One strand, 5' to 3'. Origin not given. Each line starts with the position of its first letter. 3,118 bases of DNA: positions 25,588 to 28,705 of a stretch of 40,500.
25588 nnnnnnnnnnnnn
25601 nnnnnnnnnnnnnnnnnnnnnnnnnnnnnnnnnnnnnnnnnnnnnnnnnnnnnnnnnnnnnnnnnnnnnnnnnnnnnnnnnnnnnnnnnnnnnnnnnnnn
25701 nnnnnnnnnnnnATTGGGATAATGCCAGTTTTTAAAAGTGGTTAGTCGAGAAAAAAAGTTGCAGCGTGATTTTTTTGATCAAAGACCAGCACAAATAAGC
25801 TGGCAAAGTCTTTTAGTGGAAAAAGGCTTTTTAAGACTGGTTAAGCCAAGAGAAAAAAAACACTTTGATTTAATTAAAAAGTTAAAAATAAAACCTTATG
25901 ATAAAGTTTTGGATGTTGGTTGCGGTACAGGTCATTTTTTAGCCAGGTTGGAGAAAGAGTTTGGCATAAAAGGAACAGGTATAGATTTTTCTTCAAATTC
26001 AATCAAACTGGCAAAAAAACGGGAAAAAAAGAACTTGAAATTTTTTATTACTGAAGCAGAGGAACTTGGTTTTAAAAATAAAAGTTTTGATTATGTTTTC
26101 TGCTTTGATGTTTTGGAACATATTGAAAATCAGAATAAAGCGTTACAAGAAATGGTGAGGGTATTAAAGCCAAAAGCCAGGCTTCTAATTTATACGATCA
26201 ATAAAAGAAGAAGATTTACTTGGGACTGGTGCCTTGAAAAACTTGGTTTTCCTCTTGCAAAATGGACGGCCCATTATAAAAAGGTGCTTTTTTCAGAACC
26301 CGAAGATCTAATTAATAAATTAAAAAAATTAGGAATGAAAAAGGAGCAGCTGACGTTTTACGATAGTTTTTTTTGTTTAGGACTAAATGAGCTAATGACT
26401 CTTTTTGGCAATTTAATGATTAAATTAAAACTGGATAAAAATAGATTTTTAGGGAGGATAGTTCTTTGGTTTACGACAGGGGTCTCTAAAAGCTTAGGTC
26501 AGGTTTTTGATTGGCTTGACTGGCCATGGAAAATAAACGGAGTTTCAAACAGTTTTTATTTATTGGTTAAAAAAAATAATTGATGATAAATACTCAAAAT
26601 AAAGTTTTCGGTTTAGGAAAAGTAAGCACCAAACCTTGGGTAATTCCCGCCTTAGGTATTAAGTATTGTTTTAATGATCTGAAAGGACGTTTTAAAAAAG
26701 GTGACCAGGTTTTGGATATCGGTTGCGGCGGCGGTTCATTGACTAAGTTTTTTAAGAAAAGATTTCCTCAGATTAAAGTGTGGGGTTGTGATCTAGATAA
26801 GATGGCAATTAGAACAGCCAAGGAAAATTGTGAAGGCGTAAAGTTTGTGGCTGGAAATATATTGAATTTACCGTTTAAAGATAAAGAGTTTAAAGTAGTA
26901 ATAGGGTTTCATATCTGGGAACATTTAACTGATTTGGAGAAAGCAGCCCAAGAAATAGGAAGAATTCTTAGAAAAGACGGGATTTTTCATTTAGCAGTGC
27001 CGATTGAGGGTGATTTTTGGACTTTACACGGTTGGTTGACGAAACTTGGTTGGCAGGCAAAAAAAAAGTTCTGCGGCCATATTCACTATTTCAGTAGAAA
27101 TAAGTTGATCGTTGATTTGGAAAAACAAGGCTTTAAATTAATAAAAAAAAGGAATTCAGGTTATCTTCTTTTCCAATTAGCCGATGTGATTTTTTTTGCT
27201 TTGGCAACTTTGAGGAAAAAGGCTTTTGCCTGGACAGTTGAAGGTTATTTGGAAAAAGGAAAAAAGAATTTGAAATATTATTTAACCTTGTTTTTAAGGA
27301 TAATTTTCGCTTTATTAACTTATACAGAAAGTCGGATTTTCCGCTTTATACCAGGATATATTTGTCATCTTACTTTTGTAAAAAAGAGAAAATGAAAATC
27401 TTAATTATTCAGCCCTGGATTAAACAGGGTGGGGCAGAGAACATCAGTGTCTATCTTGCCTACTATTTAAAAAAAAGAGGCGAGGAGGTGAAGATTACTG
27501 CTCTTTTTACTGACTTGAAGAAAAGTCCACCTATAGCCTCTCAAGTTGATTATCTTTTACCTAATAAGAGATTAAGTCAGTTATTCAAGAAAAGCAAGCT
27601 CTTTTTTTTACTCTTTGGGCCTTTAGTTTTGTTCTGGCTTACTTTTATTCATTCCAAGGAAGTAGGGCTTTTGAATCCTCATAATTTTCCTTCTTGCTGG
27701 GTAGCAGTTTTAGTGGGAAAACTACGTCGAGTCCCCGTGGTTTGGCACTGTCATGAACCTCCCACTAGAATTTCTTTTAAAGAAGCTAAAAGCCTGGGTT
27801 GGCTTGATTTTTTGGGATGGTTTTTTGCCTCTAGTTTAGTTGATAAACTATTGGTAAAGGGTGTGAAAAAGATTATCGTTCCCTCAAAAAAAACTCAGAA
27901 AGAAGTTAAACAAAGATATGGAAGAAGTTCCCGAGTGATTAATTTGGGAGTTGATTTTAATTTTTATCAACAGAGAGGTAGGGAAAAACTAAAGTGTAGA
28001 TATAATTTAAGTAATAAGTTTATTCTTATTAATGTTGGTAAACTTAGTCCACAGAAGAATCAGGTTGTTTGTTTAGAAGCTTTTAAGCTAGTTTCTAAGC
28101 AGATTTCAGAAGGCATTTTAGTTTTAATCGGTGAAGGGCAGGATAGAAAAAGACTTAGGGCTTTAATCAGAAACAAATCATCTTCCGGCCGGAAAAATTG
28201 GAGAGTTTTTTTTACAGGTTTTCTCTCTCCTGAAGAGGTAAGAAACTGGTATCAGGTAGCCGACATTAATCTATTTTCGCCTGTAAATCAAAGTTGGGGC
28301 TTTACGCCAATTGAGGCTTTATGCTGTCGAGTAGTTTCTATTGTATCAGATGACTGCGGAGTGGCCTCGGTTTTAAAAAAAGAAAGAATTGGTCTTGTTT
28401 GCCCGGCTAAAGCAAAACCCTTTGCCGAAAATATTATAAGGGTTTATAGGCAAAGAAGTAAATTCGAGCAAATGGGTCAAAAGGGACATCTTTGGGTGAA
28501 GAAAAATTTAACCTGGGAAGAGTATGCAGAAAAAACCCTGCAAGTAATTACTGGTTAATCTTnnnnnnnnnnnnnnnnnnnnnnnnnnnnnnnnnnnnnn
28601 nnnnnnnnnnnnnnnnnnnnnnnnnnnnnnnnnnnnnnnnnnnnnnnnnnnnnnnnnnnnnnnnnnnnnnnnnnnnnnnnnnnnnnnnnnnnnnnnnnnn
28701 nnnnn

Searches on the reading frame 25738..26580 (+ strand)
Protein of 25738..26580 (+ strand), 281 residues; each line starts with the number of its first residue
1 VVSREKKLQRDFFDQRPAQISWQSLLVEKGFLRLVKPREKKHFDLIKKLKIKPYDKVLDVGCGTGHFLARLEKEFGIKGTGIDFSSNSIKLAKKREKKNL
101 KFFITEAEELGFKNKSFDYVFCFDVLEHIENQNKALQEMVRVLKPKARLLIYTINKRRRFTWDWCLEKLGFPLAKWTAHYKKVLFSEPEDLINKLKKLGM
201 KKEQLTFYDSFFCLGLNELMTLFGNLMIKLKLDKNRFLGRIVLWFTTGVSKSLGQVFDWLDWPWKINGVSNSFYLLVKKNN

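Call 30: search_protein_families(library=pfam, proteins=[window:25738-26580:+], max_evalue=0.001)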
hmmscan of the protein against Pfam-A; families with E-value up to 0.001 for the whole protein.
window:25738-26580:+ (281 aa): 15 families
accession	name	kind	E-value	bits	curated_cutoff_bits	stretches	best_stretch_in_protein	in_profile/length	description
PF13847.12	Methyltransf_31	-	1.3e-25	90.2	27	1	54-161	4-119/145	Methyltransferase domain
PF08241.18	Methyltransf_11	-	3.4e-25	88.9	21.2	1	58-151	1-95/95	Methyltransferase domain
PF13649.12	Methyltransf_25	-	4.9e-23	82.1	27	1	57-145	1-95/97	Methyltransferase domain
PF13489.12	Methyltransf_23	-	1.5e-21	77.2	27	1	42-165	9-124/164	Methyltransferase domain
PF08242.18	Methyltransf_12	-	6.8e-18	65.7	30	1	58-149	1-98/98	Methyltransferase domain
PF01209.24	Ubie_methyltran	-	5.7e-14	52.5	20.1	1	48-157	42-157/233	ubiE/COQ5 methyltransferase family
PF02353.26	CMAS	-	3.8e-12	46.5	27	1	39-159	48-172/273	Mycolic acid cyclopropane synthetase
PF07021.18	MetW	-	2.9e-11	43.8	21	1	43-143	4-102/193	Methionine biosynthesis protein MetW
PF05219.18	DREV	-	3.5e-05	23.5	26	1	47-151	85-186/265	DREV methyltransferase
PF08123.19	DOT1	-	6.4e-05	23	23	1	44-117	33-110/205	Histone methylation protein DOT1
PF05401.17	NodS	-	0.00027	21.3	24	1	55-151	45-144/201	Nodulation protein S (NodS)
PF05175.20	MTS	-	0.00029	20.9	23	1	45-122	23-104/170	Methyltransferase small domain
PF08003.17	Methyltransf_9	-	0.00033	20.2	23.8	1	55-153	117-219/315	Protein of unknown function (DUF1698)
PF03848.20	TehB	-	0.0005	20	20.4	1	41-132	18-111/193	Tellurite resistance protein TehB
PF01728.25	FtsJ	-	0.00051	20.4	24.1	1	45-131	12-105/181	FtsJ-like methyltransferase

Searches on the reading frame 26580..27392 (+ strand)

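Call 30: search_protein_families(library=pfam, proteins=[window:26580-27392:+], max_evalue=0.001)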
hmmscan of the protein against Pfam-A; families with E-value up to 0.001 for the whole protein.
window:26580-27392:+ (271 aa): 13 families
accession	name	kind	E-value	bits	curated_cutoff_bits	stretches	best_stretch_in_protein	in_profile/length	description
PF08241.18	Methyltransf_11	-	1.1e-20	74.5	21.2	1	45-136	1-93/95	Methyltransferase domain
PF13649.12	Methyltransf_25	-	3.4e-20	73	27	1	44-134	1-97/97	Methyltransferase domain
PF13489.12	Methyltransf_23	-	2.4e-19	70.1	27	1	36-189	18-163/164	Methyltransferase domain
PF13847.12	Methyltransf_31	-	6.7e-19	68.4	27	1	39-138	2-109/145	Methyltransferase domain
PF08242.18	Methyltransf_12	-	3.6e-13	50.5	30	1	45-136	1-98/98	Methyltransferase domain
PF01209.24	Ubie_methyltran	-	2.8e-09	37.1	20.1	1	39-137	46-150/233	ubiE/COQ5 methyltransferase family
PF05175.20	MTS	-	1.6e-08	34.8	23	1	40-91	31-87/170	Methyltransferase small domain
PF01728.25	FtsJ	-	1.9e-08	34.9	24.1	1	35-104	15-85/181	FtsJ-like methyltransferase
PF06325.19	PrmA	-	2.9e-08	34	22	1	28-136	149-256/296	Ribosomal protein L11 methyltransferase (PrmA)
PF02353.26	CMAS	-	5e-06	26.5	27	1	35-141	57-167/273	Mycolic acid cyclopropane synthetase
PF07021.18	MetW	-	8.8e-05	22.7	21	1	38-112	11-84/193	Methionine biosynthesis protein MetW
PF00891.24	Methyltransf_2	-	0.00014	21.7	22.3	1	38-114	60-141/210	O-methyltransferase domain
PF05148.21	Methyltransf_8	-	0.00056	20.3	27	0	30-163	63-183/219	Hypothetical methyltransferase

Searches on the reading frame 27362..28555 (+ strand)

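Call 30: search_protein_families(library=pfam, proteins=[window:27362-28555:+], max_evalue=0.001)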
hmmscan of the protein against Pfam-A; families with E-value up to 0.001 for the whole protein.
window:27362-28555:+ (398 aa): 4 families
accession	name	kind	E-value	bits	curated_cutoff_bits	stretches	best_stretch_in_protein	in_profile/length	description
PF00534.26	Glycos_transf_1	-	2.5e-26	92.7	26.4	1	217-375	13-169/172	Glycosyl transferases group 1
PF13692.12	Glyco_trans_1_4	-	4.6e-18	66.3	27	1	221-363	3-141/142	Glycosyl transferases group 1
PF13439.12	Glyco_transf_4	-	2.1e-13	51.1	28.5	1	23-199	2-168/170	Glycosyltransferase Family 4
PF13579.12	Glyco_trans_4_4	-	4.3e-06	27.6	29.7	1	23-192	1-152/158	Glycosyl transferase 4-like domain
